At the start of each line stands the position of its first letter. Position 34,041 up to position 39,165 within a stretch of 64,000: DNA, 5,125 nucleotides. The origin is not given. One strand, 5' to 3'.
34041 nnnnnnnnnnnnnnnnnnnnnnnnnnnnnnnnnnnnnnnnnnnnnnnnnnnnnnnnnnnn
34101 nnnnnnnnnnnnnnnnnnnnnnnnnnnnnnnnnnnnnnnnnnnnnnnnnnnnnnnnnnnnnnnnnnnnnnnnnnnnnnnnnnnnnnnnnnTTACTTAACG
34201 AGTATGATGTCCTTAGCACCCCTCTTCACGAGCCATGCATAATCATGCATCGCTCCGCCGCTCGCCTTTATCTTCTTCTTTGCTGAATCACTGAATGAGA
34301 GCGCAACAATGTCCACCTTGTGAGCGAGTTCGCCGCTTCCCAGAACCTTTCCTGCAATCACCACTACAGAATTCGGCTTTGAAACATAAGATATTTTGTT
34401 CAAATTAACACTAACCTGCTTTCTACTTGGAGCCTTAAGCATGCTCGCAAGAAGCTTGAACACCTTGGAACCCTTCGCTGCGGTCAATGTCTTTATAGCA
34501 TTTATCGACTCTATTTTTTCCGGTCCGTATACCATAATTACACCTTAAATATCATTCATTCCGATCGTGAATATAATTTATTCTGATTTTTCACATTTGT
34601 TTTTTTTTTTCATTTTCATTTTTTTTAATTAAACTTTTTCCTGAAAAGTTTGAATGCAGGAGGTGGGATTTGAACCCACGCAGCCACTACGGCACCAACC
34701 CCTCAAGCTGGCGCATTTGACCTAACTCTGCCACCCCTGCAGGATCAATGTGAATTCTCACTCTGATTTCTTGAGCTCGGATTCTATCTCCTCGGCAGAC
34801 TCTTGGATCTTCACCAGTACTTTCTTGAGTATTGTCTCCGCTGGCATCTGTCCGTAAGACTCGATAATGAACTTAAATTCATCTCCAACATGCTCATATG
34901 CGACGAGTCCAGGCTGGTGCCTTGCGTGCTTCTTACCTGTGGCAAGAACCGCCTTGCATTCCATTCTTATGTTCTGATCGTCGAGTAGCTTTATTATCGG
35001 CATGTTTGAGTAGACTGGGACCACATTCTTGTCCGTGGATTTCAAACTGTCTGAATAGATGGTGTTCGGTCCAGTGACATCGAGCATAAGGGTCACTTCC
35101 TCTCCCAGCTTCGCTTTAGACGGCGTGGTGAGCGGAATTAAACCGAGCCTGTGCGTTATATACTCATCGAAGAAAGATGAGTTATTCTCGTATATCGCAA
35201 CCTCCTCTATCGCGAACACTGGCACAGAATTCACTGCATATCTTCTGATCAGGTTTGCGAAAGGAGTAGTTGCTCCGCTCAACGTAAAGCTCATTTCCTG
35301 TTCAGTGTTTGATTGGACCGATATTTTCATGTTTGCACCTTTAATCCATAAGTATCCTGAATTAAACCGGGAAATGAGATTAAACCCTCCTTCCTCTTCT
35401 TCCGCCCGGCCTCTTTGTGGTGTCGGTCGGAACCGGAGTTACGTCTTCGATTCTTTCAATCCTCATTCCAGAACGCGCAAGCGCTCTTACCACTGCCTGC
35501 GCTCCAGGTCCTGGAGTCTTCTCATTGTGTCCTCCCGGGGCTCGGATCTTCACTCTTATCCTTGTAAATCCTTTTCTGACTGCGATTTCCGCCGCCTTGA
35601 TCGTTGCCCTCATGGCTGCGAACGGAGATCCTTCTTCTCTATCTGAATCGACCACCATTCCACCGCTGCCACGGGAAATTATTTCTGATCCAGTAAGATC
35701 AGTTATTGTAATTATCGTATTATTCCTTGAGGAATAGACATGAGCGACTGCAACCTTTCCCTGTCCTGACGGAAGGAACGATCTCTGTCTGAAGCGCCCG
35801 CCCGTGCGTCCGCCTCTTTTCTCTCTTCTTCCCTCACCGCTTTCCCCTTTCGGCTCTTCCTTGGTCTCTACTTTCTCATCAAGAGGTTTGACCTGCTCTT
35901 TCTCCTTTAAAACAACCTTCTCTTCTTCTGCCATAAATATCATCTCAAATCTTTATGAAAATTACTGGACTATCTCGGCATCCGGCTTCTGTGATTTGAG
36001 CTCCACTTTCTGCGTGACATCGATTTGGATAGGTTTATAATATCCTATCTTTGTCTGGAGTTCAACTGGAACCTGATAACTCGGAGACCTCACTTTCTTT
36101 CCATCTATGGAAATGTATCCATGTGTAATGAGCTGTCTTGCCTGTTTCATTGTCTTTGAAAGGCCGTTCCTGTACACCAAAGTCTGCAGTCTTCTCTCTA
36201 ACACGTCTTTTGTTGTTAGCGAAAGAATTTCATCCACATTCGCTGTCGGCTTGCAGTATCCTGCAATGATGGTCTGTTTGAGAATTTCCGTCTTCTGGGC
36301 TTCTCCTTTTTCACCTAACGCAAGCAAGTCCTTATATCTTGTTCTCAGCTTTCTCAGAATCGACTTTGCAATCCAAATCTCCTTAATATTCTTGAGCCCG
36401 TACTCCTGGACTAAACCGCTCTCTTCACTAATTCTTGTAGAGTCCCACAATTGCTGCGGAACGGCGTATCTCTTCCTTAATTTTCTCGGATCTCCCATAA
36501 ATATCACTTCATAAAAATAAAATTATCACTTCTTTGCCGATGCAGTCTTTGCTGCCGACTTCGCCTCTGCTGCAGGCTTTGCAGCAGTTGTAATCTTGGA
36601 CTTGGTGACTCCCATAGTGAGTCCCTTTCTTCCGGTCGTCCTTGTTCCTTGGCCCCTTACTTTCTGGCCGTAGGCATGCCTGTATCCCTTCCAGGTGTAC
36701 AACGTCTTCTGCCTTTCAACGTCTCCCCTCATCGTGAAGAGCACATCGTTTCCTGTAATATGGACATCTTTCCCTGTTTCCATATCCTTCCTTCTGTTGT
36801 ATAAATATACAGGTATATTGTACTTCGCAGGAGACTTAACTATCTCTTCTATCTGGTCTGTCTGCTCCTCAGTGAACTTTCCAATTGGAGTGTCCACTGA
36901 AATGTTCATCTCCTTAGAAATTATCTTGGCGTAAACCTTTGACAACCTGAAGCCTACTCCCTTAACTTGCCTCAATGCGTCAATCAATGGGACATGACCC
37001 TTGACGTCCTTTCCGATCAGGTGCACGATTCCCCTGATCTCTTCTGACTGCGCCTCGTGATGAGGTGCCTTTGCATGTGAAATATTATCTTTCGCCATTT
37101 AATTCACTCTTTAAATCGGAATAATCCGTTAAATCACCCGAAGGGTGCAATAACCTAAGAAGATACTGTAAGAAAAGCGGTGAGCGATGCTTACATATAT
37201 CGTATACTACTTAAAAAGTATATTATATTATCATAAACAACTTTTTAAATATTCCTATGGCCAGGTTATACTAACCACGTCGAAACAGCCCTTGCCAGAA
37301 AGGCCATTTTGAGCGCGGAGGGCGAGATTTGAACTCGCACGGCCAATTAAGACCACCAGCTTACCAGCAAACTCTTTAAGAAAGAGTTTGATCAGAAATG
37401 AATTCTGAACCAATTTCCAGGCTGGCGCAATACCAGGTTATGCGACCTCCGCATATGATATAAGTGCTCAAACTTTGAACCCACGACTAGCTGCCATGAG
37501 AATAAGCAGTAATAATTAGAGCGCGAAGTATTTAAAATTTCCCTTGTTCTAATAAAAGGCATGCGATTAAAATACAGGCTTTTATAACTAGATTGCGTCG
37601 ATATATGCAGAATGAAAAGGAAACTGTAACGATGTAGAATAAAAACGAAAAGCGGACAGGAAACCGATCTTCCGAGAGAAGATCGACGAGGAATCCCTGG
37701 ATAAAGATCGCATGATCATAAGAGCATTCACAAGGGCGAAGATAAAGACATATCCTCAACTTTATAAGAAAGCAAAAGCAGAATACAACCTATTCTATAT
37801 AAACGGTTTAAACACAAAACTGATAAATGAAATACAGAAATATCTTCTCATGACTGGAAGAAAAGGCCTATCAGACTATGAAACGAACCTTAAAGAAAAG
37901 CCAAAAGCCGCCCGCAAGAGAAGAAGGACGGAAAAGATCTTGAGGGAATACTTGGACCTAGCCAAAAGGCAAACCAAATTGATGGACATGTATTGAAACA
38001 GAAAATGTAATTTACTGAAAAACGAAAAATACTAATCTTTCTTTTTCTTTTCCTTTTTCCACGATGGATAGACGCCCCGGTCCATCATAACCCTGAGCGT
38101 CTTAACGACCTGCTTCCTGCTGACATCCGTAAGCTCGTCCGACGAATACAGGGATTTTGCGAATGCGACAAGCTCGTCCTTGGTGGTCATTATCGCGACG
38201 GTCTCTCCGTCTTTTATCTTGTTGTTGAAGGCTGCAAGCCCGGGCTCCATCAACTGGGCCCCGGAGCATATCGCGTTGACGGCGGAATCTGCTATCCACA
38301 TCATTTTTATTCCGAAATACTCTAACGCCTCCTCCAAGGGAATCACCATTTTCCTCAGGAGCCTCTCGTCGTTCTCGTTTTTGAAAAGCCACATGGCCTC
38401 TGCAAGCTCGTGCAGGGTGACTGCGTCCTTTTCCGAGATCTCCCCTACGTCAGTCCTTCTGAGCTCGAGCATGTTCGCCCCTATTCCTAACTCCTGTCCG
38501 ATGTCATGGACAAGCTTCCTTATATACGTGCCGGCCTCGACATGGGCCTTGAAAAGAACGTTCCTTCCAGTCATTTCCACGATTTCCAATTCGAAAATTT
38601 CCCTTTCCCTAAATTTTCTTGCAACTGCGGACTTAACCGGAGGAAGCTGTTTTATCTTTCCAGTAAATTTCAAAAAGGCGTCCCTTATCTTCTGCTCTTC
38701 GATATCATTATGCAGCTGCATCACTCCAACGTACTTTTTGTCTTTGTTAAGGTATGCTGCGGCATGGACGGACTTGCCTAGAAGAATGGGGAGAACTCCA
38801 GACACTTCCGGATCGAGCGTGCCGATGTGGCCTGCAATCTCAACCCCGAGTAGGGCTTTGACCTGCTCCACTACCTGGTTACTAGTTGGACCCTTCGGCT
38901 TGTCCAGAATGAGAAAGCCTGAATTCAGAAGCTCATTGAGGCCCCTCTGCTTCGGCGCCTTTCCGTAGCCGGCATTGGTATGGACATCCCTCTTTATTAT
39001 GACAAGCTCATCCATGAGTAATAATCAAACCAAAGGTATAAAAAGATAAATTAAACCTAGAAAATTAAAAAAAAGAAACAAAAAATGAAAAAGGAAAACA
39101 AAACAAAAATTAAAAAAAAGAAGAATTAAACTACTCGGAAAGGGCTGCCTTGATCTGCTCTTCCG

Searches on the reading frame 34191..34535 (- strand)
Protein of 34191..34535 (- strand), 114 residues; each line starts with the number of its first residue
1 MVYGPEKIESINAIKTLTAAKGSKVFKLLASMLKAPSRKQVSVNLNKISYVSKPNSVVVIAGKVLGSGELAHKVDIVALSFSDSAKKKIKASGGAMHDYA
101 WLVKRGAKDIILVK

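Call 12: search_protein_families(library=pfam, proteins=[window:34191-34535:-])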
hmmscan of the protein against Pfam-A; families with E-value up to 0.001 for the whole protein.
window:34191-34535:- (114 aa): 2 families
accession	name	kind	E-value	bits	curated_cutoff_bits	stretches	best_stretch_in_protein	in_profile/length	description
PF00828.25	Ribosomal_L27A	-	1.3e-08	35.6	21.5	1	61-95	37-70/72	Ribosomal proteins 50S-L15, 50S-L18e, 60S-L27A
PF17135.9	Ribosomal_L18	-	5.4e-05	23.1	28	1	27-96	45-120/188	Ribosomal protein 60S L18 and 50S L18e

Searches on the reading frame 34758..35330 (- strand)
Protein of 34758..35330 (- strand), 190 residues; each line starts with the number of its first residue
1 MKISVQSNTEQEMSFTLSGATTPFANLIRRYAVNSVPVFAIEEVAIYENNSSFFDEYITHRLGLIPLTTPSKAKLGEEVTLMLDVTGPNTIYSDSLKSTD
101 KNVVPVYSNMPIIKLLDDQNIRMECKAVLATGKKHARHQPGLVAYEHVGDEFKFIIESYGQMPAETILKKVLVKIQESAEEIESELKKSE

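Call 12: search_protein_families(library=pfam, proteins=[window:34758-35330:-])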
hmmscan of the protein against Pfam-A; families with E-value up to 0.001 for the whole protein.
window:34758-35330:- (190 aa): 2 families
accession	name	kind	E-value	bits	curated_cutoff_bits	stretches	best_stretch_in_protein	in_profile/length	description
PF01000.31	RNA_pol_A_bac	-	6.9e-14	52.5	33.9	1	58-137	6-101/119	RNA polymerase Rpb3/RpoA insert domain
PF01193.29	RNA_pol_L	-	2.2e-09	37.4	24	1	15-177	2-72/74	RNA polymerase Rpb3/Rpb11 dimerisation domain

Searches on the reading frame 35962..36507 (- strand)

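Call 31: search_protein_families(library=pfam, proteins=[window:35962-36507:-], max_evalue=0.01)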
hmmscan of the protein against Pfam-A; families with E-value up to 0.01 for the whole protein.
window:35962-36507:- (181 aa): 2 families
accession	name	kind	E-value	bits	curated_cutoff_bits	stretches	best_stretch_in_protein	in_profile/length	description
PF01479.30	S4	-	6.6e-14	51.8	22.8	1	105-148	1-44/48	S4 domain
PF22421.1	SYY_C-terminal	-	8.6e-05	22.8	27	1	105-148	19-62/83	Tyrosine--tRNA ligase SYY-like C-terminal domain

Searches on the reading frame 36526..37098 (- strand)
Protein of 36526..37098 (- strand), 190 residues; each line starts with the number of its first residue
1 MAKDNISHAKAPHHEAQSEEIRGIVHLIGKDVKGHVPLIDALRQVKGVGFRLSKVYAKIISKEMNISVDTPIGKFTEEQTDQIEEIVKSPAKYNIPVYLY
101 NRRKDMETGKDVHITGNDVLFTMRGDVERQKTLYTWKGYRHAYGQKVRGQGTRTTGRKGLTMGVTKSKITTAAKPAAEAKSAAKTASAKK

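Call 31: search_protein_families(library=pfam, proteins=[window:36526-37098:-], max_evalue=0.01)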
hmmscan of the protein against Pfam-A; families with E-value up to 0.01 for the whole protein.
window:36526-37098:- (190 aa): 1 family
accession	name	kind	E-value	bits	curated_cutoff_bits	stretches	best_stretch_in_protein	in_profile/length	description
PF00416.27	Ribosomal_S13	-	1.3e-30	106.8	31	1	27-158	2-128/128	Ribosomal protein S13/S18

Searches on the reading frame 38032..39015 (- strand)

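Call 31: search_protein_families(library=pfam, proteins=[window:38032-39015:-], max_evalue=0.01)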
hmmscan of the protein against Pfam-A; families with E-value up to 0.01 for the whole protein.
window:38032-39015:- (327 aa): 5 families
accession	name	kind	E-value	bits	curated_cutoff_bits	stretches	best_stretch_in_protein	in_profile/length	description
PF16198.10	TruB_C_2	-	4.1e-24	84.9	29.3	1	166-232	1-66/66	tRNA pseudouridylate synthase B C-terminal domain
PF01509.24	TruB_N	-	1.2e-21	78.1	27.3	1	53-165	1-149/149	TruB family pseudouridylate synthase (N terminal domain)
PF01472.26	PUA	-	1.4e-18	67.1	24.8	1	239-309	3-73/74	PUA domain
PF08068.17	DKCLD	-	6.8e-12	45.7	27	1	5-49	14-58/58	DKCLD (NUC011) domain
PF21238.2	Pus10_C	-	5.2e-07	29.9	27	1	90-171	121-205/232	Pus10, C-terminal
